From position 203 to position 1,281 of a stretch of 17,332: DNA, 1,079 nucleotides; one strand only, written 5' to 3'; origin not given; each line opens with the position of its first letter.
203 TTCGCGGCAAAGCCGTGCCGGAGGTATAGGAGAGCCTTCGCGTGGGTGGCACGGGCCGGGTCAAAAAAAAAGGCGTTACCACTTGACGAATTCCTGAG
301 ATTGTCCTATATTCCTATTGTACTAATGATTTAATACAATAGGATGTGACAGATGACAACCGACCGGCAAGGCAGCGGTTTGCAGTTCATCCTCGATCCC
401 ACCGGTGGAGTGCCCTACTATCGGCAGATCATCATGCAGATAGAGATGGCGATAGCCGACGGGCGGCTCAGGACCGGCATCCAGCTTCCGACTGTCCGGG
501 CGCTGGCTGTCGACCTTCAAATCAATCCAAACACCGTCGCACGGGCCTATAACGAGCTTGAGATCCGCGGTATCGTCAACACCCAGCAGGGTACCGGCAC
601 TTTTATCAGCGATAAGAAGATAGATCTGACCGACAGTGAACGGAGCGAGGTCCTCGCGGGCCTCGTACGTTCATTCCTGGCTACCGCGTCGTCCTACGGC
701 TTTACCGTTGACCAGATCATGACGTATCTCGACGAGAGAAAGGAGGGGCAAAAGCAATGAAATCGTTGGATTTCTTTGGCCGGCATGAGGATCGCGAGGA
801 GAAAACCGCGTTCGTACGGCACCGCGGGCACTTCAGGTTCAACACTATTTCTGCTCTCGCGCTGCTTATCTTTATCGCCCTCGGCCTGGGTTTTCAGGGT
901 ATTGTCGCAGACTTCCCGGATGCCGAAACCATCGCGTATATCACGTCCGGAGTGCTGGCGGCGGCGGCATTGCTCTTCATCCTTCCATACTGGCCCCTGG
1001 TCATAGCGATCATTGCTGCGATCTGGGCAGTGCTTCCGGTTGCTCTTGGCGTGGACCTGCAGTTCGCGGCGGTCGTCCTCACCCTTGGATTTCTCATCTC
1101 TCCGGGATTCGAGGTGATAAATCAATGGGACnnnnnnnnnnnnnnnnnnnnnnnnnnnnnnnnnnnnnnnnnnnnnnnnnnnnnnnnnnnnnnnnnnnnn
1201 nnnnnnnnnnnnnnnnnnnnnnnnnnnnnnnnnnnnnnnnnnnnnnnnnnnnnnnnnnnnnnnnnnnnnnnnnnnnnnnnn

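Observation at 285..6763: YtrA-type GntR operon combining an SPFH/stomatin protein with a 2-ATPase / 3-permease ABC-2 exporter and a small 2-TM protein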

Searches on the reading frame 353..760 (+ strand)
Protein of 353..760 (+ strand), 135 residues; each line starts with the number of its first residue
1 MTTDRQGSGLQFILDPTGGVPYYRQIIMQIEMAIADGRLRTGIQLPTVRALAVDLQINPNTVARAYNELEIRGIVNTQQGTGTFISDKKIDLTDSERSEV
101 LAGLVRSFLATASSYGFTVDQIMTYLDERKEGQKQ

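Call 5: search_protein_families(library=pfam, proteins=[window:353-760:+], max_evalue=0.01)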
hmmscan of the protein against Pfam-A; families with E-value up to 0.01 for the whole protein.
window:353-760:+ (135 aa): 3 families
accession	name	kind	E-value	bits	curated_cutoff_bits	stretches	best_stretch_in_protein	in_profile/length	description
PF00392.27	GntR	-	2.9e-16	59.3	27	1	23-85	2-64/64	Bacterial regulatory proteins, gntR family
PF13730.12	HTH_36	-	0.00012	22.3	25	1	42-74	22-54/55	Helix-turn-helix domain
PF02082.26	Rrf2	-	0.0095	16.5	30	0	44-82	22-60/132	Iron-dependent Transcriptional regulator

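Call 6: search_protein_families(library=ncbifam, proteins=[window:353-760:+], max_evalue=0.01)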
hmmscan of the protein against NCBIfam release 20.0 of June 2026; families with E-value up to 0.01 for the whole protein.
window:353-760:+ (135 aa): 24 families
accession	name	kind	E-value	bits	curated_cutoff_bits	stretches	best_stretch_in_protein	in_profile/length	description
NF053730.1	TransRegRv1152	equivalog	1.6e-22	79.7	170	1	14-128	9-117/120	Rv1152 family transcriptional regulator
NF052286.1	ecto_TF_EhuR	exception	8.5e-18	64.1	480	1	21-90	11-80/458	MocR-like ectoine utilization transcription factor EhuR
NF052282.1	PLP_TF_PdxR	equivalog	5.2e-17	62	320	1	21-94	1-74/448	MocR-like pyridoxine biosynthesis transcription factor PdxR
TIGR02325.1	C_P_lyase_phnF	equivalog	8.6e-16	58.2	156.8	1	16-104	3-91/238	phosphonate metabolism transcriptional regulator PhnF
NF047563.1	modulin_PmtR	equivalog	2.4e-15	56.7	200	1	12-122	3-113/125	PSM export ABC transporter transcriptional regulator PmtR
NF052281.1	rhizopine_MocR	equivalog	3.3e-15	55.7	650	1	12-97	9-94/479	rhizopine catabolism transcriptional regulator MocR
NF052290.2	MocR_like_YczR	exception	7e-15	54.7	487.4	1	19-91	17-89/458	MocR-like transcription factor YczR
NF012025.0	PRK15481.1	equivalog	1.2e-13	50.5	573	1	25-90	10-75/432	MocR-like B6 salvage transcription factor PtsJ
TIGR02018.2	his_ut_repres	equivalog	1.9e-09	37.3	220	1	23-90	1-68/226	histidine utilization transcriptional repressor HutC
NF007292.0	PRK09764.1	equivalog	3.1e-09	36.4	281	1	20-91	4-75/240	GntR family transcriptional regulator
NF007001.0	PRK09464.1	equivalog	3.3e-09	36.8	330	1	26-88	15-77/254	pyruvate dehydrogenase complex transcriptional repressor PdhR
NF007741.0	PRK10421.1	equivalog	5.1e-09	35.9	311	1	25-119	11-101/262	transcriptional regulator LldR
NF052285.1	GABA_TF_GabR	exception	1.5e-07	30.6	600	1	23-87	1-65/456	MocR-like transcriptional regulator GabR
TIGR02404.1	trehalos_R_Bsub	equivalog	2.4e-06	27.4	211.95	1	23-91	2-71/233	trehalose operon repressor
NF007486.0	PRK10079.1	equivalog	6.9e-06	26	363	1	15-90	6-80/241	phosphonate metabolism transcriptional regulator PhnF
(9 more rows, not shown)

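Call 26: search_protein_families(library=padloc, proteins=[window:353-760:+], max_evalue=0.001)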
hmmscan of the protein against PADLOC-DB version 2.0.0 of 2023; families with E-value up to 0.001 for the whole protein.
window:353-760:+ (135 aa): 0 families

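Call 28: search_solved_structures(query=window:353-760:+, max_evalue=0.00001)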
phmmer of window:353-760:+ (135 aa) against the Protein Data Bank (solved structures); distinct sequences matched with E-value up to 0.00001: 14.
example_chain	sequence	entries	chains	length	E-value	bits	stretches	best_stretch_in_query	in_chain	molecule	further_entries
4r1h_A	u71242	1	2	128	1.3e-14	57.6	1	20-129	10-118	Lmo0741 protein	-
3by6_A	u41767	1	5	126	2.6e-14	56.6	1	20-107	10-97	Predicted transcriptional regulator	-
3neu_A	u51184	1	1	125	1.6e-13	54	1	20-121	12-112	Lin1836 protein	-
4ham_A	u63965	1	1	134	2.8e-13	53.3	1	11-128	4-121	Lmo2241 protein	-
2du9_A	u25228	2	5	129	6.1e-08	36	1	20-131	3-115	Predicted transcriptional regulators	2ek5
6sbs_A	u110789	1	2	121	6.8e-08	35.9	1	15-83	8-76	Regulatory protein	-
3tqn_A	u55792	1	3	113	2.7e-07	33.9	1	21-86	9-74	Transcriptional regulator, GntR family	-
4u0v_A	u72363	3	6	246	3.1e-06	30.5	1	16-91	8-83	HTH-type transcriptional repressor YvoA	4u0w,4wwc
5kvr_A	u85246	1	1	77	3.2e-06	30.5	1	26-85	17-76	Pyruvate dehydrogenase complex repressor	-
2wv0_A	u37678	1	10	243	4e-06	30.2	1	18-91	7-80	HTH-TYPE TRANSCRIPTIONAL REPRESSOR YVOA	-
4u0y_A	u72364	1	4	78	5.5e-06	29.7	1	16-86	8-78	HTH-type transcriptional repressor YvoA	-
3ic7_A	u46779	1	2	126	6.7e-06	29.4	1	23-124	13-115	Putative transcriptional regulator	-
7pq9_AAA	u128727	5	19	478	6.8e-06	29.4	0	20-85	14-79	PLP-dependent aminotransferase family protein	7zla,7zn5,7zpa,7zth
8pqm_A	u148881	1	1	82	9.5e-06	28.9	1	23-87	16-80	FadR family transcriptional regulator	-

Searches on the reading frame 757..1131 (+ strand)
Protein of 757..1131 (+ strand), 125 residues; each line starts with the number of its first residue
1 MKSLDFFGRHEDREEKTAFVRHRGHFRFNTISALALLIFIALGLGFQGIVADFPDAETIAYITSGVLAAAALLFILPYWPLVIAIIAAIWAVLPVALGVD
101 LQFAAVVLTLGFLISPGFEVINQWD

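Call 69: search_protein_representatives(protein=window:757-1131:+)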
Query: 125 residues. Proteins with E-value up to 0.001 (for the whole library): 15; up to 1e-10: 8; up to 1e-30: 3. The best 15 are listed.
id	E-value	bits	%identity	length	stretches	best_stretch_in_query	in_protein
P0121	2.4e-39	150.5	62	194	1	14-125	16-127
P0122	3.9e-36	140.1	63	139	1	20-125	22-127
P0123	1.0e-31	125.9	58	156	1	19-122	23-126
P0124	5.5e-30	120.3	61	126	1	7-94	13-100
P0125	9.4e-23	96.9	50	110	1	8-101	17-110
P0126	7.2e-19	84.4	46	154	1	16-125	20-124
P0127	1.2e-14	70.8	53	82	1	1-78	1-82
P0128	8.6e-11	58.3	63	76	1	52-97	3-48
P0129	1.3e-06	44.8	45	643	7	39-67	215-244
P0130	1.5e-05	41.3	33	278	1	21-125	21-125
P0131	7.2e-05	39.2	26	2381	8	36-87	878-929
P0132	1.0e-04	38.7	32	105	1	25-93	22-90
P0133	1.3e-04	38.4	30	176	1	11-125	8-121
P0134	2.4e-04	37.5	57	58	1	18-54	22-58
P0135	7.4e-04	35.9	52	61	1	13-58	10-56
